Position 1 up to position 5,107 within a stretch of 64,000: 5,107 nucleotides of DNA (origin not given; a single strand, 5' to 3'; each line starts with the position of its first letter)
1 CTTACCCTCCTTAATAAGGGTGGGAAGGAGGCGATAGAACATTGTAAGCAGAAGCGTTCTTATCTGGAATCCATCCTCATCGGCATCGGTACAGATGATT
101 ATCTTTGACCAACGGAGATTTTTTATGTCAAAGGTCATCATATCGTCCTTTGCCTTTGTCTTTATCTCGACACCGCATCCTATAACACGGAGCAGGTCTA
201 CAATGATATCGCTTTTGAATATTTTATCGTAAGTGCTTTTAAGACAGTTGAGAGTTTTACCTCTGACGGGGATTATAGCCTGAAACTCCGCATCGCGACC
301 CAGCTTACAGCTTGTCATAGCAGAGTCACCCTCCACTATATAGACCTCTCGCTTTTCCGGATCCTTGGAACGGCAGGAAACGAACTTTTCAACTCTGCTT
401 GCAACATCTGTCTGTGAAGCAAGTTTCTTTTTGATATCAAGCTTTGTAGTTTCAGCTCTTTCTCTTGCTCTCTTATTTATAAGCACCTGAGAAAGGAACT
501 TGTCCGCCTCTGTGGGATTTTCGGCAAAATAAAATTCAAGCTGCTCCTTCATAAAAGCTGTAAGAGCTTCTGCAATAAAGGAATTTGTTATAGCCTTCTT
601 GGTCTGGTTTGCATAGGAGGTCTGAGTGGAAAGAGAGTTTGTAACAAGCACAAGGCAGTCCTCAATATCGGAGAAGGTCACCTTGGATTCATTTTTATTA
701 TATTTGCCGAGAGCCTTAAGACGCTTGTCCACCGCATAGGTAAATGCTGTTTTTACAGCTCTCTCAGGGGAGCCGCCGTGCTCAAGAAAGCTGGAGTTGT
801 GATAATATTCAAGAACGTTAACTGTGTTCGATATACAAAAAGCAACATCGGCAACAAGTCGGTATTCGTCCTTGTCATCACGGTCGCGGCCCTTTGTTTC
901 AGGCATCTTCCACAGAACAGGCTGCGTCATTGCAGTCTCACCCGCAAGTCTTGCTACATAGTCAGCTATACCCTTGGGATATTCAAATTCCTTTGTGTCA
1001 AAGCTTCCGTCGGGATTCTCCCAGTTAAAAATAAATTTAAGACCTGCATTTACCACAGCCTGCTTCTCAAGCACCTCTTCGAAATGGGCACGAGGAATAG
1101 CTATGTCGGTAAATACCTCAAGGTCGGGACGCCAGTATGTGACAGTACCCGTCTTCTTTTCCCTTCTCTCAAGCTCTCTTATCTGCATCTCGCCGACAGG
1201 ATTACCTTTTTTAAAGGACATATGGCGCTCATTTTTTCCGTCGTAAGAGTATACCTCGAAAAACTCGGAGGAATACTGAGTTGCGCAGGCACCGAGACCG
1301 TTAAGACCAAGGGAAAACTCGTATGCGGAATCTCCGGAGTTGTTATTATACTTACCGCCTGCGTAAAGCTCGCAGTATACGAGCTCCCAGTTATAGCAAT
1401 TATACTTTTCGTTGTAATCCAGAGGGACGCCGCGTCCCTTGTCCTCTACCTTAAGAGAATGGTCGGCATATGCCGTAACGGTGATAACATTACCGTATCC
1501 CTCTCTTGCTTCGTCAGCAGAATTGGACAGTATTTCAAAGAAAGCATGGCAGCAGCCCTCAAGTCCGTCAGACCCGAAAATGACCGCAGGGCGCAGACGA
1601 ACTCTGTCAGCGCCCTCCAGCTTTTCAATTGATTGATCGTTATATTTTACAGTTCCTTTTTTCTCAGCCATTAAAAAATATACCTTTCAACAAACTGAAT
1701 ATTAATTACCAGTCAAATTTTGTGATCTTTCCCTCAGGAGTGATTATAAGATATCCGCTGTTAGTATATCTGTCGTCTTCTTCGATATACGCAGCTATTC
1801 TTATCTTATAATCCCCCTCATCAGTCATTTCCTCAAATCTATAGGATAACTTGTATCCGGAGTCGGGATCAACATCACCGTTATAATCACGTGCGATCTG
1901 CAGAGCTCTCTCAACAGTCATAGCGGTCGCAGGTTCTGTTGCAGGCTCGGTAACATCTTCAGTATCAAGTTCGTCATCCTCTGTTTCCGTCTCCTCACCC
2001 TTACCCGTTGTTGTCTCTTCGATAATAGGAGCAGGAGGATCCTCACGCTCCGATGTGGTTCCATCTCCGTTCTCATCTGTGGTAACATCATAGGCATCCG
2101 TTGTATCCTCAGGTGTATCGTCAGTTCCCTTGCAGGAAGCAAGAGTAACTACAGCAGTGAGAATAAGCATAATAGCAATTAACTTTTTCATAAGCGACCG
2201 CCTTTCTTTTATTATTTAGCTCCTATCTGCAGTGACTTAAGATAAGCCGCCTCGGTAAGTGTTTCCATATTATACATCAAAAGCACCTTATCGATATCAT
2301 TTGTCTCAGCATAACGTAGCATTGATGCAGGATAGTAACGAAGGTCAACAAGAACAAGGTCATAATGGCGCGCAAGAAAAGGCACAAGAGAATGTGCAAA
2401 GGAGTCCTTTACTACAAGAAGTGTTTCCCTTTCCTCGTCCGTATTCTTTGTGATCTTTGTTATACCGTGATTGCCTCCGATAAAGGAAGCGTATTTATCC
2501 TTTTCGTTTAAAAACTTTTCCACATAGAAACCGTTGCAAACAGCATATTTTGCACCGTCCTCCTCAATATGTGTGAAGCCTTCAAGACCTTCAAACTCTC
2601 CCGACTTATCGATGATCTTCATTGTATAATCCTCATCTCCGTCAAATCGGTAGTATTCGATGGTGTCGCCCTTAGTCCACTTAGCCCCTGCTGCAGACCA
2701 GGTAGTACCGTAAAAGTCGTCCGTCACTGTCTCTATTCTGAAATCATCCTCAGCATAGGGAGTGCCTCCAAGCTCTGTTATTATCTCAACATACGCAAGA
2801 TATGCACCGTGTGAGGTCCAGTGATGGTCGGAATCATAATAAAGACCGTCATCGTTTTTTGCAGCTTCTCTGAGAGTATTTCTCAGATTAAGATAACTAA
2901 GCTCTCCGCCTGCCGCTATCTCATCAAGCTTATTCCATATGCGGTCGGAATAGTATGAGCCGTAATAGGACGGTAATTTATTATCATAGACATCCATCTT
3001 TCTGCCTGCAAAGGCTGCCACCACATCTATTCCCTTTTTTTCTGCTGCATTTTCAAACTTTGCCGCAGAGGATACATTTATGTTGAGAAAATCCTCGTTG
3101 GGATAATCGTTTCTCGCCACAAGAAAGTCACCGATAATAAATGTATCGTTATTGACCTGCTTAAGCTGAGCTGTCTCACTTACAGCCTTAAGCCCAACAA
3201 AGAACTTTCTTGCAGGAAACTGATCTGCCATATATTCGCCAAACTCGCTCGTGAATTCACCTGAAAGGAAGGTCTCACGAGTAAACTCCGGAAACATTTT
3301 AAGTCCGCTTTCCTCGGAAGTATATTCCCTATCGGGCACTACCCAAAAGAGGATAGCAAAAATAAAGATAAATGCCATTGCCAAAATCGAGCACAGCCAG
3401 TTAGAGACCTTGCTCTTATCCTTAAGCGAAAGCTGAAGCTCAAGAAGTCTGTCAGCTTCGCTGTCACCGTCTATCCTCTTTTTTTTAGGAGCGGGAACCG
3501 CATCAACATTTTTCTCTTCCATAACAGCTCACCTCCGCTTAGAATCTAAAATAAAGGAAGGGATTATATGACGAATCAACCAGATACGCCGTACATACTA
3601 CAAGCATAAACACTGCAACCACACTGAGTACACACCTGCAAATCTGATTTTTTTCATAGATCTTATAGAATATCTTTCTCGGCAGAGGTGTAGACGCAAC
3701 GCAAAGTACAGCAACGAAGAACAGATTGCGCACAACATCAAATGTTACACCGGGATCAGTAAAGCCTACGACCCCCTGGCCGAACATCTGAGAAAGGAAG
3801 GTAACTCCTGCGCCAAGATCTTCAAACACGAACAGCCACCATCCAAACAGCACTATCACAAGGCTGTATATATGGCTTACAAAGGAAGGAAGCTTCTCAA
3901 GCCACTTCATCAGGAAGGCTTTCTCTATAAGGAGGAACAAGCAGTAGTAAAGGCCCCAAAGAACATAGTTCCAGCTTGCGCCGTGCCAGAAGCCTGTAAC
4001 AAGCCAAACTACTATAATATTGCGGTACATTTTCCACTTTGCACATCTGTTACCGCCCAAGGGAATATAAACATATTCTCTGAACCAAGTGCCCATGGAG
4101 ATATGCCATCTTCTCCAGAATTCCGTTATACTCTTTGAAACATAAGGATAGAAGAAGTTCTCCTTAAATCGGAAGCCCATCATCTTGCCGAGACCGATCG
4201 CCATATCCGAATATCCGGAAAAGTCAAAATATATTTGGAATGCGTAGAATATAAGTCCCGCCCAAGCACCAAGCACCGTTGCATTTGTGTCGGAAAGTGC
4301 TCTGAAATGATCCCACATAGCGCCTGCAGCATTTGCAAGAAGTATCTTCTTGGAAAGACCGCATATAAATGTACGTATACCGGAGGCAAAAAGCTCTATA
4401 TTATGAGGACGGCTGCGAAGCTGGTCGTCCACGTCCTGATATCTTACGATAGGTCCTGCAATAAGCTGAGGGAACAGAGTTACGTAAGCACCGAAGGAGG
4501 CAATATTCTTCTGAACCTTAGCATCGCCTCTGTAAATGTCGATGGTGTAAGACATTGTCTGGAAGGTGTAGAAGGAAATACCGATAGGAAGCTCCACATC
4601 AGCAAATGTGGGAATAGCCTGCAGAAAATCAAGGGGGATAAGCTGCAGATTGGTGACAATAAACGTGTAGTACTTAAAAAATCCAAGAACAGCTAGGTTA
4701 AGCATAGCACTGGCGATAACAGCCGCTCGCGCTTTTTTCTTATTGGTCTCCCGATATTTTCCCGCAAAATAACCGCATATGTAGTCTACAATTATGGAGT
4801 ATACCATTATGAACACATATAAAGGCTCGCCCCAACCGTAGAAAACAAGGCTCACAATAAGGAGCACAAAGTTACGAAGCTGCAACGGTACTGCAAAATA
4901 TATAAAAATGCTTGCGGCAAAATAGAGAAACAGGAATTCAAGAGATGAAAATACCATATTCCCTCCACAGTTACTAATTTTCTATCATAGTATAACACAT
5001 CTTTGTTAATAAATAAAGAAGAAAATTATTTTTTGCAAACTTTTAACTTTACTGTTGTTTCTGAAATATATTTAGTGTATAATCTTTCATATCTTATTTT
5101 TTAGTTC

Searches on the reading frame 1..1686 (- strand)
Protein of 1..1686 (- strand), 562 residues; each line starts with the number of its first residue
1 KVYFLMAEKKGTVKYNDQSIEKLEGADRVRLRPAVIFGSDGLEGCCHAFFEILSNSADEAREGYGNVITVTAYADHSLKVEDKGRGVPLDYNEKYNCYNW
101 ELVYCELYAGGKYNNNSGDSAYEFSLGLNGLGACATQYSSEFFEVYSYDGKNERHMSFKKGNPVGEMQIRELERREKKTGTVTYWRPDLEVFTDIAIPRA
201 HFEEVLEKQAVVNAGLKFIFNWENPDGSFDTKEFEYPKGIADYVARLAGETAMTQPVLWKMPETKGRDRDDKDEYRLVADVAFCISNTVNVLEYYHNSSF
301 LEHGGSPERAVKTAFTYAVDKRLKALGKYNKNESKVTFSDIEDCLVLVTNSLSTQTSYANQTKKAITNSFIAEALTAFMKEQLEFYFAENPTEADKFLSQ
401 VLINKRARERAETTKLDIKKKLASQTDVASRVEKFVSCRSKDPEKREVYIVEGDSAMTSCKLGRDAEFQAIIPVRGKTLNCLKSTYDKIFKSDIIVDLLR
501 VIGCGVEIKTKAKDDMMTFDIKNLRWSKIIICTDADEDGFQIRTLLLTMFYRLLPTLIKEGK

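Call 77: search_protein_families(library=pfam, proteins=[window:1-1686:-], max_evalue=0.01)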
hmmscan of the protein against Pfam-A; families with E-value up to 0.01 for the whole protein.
window:1-1686:- (562 aa): 3 families
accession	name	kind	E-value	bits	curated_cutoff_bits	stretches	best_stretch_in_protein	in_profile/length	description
PF00204.31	DNA_gyraseB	-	1.5e-25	90.1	27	1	239-415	1-171/173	DNA gyrase B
PF01751.28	Toprim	-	4.7e-15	56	23.1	1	447-556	1-86/96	Toprim domain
PF02518.31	HATPase_c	-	0.004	18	26.4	1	46-106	7-56/111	Histidine kinase-, DNA gyrase B-, and HSP90-like ATPase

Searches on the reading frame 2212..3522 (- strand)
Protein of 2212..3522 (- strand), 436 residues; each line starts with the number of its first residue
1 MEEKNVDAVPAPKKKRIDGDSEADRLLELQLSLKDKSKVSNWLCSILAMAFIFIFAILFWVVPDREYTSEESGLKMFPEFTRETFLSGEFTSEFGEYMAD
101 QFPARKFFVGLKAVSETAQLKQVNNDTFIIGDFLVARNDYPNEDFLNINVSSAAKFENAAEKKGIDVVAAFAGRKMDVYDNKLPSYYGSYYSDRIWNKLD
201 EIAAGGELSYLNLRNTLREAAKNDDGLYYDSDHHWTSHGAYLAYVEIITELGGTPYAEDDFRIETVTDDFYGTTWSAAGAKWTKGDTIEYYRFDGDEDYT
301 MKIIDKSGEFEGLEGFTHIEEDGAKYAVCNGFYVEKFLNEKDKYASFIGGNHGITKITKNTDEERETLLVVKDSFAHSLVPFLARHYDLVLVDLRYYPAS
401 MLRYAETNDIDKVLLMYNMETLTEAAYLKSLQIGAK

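Call 73: search_protein_families(library=pfam, proteins=[window:2212-3522:-], max_evalue=0.00001)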
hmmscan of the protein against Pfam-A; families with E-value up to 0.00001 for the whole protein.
window:2212-3522:- (436 aa): 2 families
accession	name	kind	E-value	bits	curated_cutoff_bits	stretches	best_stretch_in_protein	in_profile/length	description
PF14286.12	DHHW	-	8.9e-21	75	25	1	221-392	229-384/385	DHHW protein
PF16822.11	ALGX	-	3e-11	43.9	26.5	1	149-266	28-149/268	SGNH hydrolase-like domain, acetyltransferase AlgX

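Call 94: find_encoding_contigs(protein=window:2212-3522:-, flank=10000, max_places=4)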
Protein window:2212-3522:- (436 aa): 7 contigs read that carry it; 4 places shown.
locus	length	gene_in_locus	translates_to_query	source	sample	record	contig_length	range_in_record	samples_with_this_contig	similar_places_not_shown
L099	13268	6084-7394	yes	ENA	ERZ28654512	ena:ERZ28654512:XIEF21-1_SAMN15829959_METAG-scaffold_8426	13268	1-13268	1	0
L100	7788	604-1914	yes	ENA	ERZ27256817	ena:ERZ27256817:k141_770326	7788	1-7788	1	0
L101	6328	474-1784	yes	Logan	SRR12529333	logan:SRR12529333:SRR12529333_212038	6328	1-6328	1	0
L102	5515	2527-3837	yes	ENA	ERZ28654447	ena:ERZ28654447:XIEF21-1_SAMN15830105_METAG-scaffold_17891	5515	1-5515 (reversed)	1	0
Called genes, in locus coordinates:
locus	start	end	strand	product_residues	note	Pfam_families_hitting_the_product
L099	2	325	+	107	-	?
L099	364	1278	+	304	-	PF02729:OTCace_N, PF00185:OTCace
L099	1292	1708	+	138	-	PF01948:PyrI, PF02748:PyrI_C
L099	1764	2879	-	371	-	PF01545:Cation_efflux, PF16916:ZT_dimer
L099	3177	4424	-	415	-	PF06838:Met_gamma_lyase, PF01053:Cys_Met_Meta_PP (weak)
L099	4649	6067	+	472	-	PF03062:MBOAT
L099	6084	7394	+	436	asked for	PF16822:ALGX, PF14286:DHHW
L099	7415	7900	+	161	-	-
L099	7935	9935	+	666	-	PF00204:DNA_gyraseB, PF01751:Toprim, PF00986:DNA_gyraseB_C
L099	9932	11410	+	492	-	-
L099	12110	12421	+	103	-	PF00338:Ribosomal_S10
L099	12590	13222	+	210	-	PF00297:Ribosomal_L3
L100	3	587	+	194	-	?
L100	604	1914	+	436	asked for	PF16822:ALGX, PF14286:DHHW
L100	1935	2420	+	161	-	-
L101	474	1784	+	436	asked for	PF16822:ALGX, PF14286:DHHW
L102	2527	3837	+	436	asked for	PF16822:ALGX, PF14286:DHHW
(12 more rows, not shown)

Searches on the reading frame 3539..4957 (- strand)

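Call 73: search_protein_families(library=pfam, proteins=[window:3539-4957:-], max_evalue=0.00001)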
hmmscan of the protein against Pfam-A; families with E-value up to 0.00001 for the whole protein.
window:3539-4957:- (472 aa): 1 family
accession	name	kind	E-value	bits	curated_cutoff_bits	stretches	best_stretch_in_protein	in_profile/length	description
PF03062.24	MBOAT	-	1.9e-31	110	27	1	151-369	80-317/337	MBOAT, membrane-bound O-acyltransferase family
